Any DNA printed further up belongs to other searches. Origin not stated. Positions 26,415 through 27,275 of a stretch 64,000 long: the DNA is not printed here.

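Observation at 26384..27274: Duplicated gspC-3'/gspD-5' junction creates a chimeric secreted PDZ protein between gspC and gspD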

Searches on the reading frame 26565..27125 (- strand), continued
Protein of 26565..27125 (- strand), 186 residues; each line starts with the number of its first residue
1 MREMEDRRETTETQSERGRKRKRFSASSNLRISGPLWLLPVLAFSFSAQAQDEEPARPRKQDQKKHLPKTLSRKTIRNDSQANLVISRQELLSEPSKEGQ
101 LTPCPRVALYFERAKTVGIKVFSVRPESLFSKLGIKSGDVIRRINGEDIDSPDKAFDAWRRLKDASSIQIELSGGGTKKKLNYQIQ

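Call 91: list_cluster_members(proteins=[P0001, P0002, P0276, P0277])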
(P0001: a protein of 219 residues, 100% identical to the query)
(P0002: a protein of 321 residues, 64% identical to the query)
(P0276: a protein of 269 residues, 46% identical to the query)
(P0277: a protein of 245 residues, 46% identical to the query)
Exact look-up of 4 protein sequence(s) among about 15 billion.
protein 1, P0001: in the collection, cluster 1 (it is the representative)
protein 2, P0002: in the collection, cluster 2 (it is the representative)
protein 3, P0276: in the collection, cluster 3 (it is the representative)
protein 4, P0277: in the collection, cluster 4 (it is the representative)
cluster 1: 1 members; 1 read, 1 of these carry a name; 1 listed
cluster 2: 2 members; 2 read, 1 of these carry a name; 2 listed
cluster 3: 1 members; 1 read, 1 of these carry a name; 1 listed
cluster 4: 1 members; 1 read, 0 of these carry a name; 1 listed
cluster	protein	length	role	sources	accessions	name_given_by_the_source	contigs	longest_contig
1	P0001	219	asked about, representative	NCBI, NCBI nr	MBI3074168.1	MAG: hypothetical protein HYY84_18835 [Deltaproteobacteria bacterium] | hypothetical protein [Deltaproteobacteria bacterium]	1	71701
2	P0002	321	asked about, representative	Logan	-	-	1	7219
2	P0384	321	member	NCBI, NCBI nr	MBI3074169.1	MAG: hypothetical protein HYY84_18840 [Deltaproteobacteria bacterium] | hypothetical protein [Deltaproteobacteria bacterium]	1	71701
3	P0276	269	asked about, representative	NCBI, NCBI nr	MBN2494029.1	MAG: hypothetical protein JXR96_05525 [Deltaproteobacteria bacterium] | hypothetical protein [Deltaproteobacteria bacterium]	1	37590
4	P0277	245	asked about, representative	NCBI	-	-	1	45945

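Call 94: search_protein_families(library=pfam, proteins=[L016:85-618:+], max_evalue=0.001)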
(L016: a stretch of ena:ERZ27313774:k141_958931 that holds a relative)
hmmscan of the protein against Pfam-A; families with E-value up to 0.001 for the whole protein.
L016:85-618:+ (177 aa): 1 family
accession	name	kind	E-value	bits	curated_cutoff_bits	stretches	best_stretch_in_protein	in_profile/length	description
PF13180.12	PDZ_2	-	7.5e-05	23.4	27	1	115-169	19-73/80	PDZ domain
